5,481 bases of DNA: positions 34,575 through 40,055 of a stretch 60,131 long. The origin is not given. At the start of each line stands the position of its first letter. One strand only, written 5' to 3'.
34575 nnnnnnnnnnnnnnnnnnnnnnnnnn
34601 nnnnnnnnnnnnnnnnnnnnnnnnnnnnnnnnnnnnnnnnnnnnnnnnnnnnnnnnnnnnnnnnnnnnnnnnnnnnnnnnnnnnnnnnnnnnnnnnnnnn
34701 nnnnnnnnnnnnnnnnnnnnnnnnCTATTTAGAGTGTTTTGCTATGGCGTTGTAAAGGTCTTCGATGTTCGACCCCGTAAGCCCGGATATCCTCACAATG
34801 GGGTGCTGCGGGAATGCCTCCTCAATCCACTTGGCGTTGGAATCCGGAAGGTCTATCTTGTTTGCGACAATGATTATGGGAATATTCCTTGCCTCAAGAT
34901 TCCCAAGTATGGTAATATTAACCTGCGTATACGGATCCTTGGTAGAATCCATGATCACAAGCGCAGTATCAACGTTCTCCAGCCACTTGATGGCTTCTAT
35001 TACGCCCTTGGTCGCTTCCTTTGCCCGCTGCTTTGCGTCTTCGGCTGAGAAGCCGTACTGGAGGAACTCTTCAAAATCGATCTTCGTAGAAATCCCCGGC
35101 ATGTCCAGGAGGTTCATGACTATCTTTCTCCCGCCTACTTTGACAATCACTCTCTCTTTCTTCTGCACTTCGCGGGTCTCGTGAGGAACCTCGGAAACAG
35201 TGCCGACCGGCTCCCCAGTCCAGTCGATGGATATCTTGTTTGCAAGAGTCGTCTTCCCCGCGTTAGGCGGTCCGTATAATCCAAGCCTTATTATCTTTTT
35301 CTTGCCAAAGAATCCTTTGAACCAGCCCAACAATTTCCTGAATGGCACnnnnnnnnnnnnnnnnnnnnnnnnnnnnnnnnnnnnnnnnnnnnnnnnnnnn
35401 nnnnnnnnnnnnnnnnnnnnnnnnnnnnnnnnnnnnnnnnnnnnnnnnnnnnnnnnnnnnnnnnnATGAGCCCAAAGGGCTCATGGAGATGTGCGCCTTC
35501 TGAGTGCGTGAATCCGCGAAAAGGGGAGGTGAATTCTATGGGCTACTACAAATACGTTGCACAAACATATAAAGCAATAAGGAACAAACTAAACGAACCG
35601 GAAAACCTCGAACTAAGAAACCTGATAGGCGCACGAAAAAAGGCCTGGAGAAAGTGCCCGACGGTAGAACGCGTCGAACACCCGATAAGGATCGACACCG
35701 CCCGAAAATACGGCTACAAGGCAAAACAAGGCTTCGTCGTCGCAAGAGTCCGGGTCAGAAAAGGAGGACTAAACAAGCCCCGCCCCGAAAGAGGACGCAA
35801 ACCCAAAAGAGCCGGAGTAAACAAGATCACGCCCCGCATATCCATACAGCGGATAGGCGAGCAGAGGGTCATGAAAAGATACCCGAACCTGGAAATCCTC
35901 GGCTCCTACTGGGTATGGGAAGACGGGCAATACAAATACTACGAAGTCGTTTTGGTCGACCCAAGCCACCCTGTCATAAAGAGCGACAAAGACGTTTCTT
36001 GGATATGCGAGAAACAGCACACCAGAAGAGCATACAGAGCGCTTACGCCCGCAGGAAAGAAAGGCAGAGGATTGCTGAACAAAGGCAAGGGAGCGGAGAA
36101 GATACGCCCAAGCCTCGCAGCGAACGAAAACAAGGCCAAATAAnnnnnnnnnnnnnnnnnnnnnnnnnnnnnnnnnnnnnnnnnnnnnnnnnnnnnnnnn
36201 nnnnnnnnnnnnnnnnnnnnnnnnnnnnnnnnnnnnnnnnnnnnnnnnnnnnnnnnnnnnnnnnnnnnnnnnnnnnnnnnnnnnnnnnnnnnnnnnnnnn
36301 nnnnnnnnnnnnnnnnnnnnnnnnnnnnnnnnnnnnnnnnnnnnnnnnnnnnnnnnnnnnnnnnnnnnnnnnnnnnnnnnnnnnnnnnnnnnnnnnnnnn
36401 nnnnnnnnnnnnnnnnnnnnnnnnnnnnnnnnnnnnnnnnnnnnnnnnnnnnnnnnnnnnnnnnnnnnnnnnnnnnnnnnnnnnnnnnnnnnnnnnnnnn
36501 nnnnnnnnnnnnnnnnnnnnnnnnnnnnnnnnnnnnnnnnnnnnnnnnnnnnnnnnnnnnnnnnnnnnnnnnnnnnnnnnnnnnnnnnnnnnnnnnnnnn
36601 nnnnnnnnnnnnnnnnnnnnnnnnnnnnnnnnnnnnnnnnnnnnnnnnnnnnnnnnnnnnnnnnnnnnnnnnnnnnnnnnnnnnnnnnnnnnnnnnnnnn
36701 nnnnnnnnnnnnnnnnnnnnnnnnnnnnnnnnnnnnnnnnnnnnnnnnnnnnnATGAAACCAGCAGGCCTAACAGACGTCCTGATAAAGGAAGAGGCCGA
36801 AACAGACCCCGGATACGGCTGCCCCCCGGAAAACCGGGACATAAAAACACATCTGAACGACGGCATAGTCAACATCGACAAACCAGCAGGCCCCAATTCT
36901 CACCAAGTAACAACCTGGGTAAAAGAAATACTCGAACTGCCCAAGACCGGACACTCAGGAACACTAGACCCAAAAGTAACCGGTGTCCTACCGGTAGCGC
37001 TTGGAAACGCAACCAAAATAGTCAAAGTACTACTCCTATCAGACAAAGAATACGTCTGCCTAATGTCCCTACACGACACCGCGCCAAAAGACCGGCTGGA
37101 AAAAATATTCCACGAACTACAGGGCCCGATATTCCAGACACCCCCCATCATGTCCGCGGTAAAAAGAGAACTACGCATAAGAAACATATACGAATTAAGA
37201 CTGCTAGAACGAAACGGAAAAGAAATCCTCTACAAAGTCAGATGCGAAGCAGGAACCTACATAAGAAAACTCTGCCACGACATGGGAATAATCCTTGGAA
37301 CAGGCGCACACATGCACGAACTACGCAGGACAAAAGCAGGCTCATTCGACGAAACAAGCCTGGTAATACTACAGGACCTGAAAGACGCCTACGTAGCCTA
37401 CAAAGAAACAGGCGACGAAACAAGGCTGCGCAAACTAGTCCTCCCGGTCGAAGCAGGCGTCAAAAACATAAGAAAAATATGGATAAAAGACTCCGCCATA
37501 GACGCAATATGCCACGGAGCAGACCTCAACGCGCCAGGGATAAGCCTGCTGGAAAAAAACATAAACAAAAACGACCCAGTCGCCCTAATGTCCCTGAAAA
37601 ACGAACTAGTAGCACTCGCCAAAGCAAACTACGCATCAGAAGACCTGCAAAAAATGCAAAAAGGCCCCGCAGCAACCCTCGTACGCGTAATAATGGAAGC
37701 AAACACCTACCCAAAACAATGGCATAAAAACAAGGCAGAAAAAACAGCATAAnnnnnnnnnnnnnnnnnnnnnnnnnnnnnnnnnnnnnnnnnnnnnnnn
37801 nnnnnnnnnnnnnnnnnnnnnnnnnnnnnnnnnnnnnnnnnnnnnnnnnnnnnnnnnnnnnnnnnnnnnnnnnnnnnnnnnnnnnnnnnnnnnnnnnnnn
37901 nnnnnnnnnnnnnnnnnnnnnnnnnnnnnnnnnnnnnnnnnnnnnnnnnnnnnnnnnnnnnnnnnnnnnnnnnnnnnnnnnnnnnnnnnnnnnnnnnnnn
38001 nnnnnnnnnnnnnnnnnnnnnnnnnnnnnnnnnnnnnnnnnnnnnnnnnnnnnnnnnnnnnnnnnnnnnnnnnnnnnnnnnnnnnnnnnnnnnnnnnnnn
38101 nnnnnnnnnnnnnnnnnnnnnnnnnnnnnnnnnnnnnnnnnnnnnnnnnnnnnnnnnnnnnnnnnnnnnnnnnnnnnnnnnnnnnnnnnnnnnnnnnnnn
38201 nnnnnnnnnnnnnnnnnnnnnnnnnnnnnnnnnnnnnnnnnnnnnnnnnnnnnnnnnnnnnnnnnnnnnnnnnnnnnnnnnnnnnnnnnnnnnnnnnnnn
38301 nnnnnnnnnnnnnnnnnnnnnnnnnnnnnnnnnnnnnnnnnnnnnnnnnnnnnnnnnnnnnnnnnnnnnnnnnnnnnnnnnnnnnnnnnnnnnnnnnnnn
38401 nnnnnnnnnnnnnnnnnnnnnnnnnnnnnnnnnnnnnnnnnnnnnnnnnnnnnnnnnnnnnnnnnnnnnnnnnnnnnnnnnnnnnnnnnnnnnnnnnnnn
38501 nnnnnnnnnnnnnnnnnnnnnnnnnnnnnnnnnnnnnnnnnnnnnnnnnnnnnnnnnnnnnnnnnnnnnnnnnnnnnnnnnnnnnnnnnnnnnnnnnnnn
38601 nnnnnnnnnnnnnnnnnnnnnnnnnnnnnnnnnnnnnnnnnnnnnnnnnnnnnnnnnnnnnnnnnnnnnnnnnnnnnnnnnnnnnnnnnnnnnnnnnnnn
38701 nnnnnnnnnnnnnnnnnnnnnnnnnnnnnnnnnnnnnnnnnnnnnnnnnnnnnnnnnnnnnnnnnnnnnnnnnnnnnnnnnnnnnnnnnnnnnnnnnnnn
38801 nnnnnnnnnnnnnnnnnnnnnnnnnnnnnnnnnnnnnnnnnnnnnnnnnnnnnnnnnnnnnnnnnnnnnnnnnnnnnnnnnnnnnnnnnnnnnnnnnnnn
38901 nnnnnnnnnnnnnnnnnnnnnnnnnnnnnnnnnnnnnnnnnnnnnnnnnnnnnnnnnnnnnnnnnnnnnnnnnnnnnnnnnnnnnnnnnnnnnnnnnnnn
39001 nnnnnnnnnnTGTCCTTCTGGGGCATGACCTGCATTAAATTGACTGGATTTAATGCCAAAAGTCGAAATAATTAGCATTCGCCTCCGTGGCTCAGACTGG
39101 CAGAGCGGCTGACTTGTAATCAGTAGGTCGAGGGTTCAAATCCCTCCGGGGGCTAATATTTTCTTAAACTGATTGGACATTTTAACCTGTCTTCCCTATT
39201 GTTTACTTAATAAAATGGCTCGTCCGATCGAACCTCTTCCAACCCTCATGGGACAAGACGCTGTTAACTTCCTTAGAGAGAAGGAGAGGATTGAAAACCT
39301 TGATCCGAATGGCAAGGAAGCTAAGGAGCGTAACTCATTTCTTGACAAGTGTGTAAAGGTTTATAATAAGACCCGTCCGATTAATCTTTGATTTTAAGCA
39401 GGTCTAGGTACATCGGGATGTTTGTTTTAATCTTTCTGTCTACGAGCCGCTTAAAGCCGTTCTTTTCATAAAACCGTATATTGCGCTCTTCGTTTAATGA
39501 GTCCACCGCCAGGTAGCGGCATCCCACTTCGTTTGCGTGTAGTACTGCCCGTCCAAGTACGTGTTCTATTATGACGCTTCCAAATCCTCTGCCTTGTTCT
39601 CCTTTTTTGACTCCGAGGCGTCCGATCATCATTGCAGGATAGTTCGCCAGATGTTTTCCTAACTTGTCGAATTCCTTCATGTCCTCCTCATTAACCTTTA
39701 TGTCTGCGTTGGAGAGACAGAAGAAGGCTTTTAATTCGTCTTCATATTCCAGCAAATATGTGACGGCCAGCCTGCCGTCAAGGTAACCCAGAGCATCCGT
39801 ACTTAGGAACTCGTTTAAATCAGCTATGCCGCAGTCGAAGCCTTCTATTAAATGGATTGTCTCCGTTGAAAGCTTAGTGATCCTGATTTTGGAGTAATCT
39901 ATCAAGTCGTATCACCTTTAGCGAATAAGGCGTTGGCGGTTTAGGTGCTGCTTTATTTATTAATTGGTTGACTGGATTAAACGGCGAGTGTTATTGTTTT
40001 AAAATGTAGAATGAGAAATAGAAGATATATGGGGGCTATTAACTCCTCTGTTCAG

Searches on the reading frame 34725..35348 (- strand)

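Call 88: search_protein_families(library=pfam, proteins=[window:34725-35348:-], max_evalue=0.001)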
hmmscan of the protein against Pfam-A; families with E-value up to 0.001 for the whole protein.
window:34725-35348:- (207 aa): 6 families
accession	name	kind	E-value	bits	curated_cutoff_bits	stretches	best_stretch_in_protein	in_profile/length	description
PF01926.29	MMR_HSR1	-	3.3e-14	53.4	21.9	1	22-164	2-113/113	50S ribosome-binding GTPase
PF00009.33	GTP_EFTU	-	1e-11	45.2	26.5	1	118-205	85-185/188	Elongation factor Tu GTP binding domain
PF03193.22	RsgA_GTPase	-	1.7e-06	28.4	30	1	124-204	21-106/174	RsgA GTPase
PF00025.27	Arf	-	6.9e-06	26.1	22.3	0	146-171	106-131/174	ADP-ribosylation factor family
PF02421.24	FeoB_N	-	2.9e-05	24.1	27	1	22-201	3-155/156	Ferrous iron transport protein B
PF01248.31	Ribosomal_L7Ae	-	0.0006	19.9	22.1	1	105-167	9-70/95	Ribosomal protein L7Ae/L30e/S12e/Gadd45 family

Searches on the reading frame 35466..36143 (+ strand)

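Call 88: search_protein_families(library=pfam, proteins=[window:35466-36143:+], max_evalue=0.001)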
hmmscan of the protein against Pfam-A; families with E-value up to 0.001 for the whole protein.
window:35466-36143:+ (225 aa): 1 family
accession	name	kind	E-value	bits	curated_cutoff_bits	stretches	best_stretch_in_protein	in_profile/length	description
PF00827.22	Ribosomal_L15e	-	1.1e-71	240.9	27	1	34-219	2-190/191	Ribosomal L15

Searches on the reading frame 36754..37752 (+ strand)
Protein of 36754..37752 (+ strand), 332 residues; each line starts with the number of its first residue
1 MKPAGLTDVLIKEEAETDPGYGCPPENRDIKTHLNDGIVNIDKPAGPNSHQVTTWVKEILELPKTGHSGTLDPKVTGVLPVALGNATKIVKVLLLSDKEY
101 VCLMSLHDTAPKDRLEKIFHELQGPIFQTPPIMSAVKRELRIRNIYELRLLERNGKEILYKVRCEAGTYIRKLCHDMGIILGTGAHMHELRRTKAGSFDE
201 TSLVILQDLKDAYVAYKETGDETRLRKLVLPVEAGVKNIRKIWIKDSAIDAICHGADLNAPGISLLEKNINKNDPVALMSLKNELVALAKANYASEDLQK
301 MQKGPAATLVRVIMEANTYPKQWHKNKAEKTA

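Call 82: find_homologous_proteins(query=window:36754-37752:+, max_evalue=1e-120)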
Query window:36754-37752:+ (332 aa): 25 proteins with E <= 1e-120 among 8000 candidates.
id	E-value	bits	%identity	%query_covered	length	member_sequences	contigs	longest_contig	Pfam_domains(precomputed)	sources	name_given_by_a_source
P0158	1.4e-204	696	93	100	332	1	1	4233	PF08068.18,PF01509.24,PF01472.27,PF16198.11,PF21238.3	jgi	jgi:H/ACA ribonucleoprotein complex subunit 4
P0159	1.2e-196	670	89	100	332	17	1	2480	PF08068.18,PF01509.24,PF01472.27,PF16198.11,PF21238.3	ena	-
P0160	1.4e-195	667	89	99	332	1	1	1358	PF08068.18,PF01509.24,PF01472.27,PF16198.11,PF21238.3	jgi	jgi:H/ACA ribonucleoprotein complex subunit 4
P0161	7.1e-193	658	87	100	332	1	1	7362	PF08068.18,PF01509.24,PF01472.27,PF16198.11,PF21238.3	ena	-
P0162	1.1e-155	536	71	98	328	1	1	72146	PF08068.18,PF01509.24,PF01472.27,PF16198.11,PF21238.3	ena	-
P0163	4.9e-149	514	82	81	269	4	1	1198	PF08068.18,PF01509.24,PF16198.11,PF21238.3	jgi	-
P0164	1.2e-140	486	66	96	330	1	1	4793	PF08068.18,PF01509.24,PF01472.27,PF16198.11,PF21238.3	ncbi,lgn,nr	ncbi:MAG: RNA-guided pseudouridylation complex pseudouridine synthase subunit Cbf5 [Candidatus Altia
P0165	2.0e-140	486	66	98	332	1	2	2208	PF08068.18,PF01509.24,PF01472.27,PF16198.11,PF21238.3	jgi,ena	-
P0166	8.7e-138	477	65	96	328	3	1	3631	PF08068.18,PF01509.24,PF01472.27,PF16198.11,PF21238.3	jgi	jgi:H/ACA ribonucleoprotein complex subunit 4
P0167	7.2e-136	471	63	99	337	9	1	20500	PF08068.18,PF01509.24,PF01472.27,PF16198.11,PF21238.3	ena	-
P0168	3.1e-133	462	62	99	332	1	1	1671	PF08068.18,PF01509.24,PF01472.27,PF16198.11,PF21238.3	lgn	-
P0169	7.8e-132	457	63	96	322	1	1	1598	PF08068.18,PF01509.24,PF01472.27,PF16198.11,PF21238.3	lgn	-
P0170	1.8e-128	446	60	96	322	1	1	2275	PF08068.18,PF01509.24,PF01472.27,PF16198.11,PF21238.3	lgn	-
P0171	3.5e-128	445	60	96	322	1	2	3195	PF08068.18,PF01509.24,PF01472.27,PF16198.11,PF21238.3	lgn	-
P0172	2.4e-127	443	61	98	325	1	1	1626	PF08068.18,PF01509.24,PF01472.27,PF16198.11,PF21238.3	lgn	-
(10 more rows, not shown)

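Call 83: find_encoding_contigs(protein=P0161, flank=6500, max_places=3)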
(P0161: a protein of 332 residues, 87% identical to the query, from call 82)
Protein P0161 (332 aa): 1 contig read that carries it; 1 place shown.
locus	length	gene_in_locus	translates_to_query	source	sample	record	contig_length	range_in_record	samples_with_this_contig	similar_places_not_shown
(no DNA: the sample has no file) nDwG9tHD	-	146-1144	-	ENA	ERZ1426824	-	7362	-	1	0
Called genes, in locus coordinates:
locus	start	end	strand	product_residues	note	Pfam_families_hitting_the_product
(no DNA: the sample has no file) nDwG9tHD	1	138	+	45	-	?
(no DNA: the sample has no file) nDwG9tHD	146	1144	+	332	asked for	PF08068:DKCLD, PF21238:Pus10_C (weak), PF01509:TruB_N, PF16198:TruB_C_2, PF01472:PUA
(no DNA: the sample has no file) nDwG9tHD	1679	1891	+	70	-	-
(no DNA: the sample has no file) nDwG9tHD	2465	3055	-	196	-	-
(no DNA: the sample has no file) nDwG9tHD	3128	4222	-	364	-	PF01544:CorA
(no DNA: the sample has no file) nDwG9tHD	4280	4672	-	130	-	-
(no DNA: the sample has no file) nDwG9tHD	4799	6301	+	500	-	PF02885:Glycos_trans_3N, PF00591:Glycos_transf_3, PF07831:PYNP_C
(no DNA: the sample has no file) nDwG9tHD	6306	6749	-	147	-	-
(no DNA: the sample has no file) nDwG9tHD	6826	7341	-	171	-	PF00406:ADK (faint), PF01712:dNK (faint), PF13189:Cytidylate_kin2, PF13207:AAA_17, PF13238:AAA_18, PF13521:AAA_28 (weak), PF01202:SKI (weak), PF02224:Cytidylate_kin, +1 more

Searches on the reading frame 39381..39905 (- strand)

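Call 89: search_protein_families(library=pfam, proteins=[window:39381-39905:-], max_evalue=0.001)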
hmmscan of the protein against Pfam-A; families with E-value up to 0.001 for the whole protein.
window:39381-39905:- (174 aa): 3 families
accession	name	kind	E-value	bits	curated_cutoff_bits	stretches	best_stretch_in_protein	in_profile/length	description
PF13508.13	Acetyltransf_7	-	1.9e-08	35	27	1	93-152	31-83/84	Acetyltransferase (GNAT) domain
PF00583.31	Acetyltransf_1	-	5.7e-07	30.3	20.7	1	52-151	38-116/116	Acetyltransferase (GNAT) family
PF13673.13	Acetyltransf_10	-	0.00031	21.2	23.6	1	93-164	53-120/128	Acetyltransferase (GNAT) domain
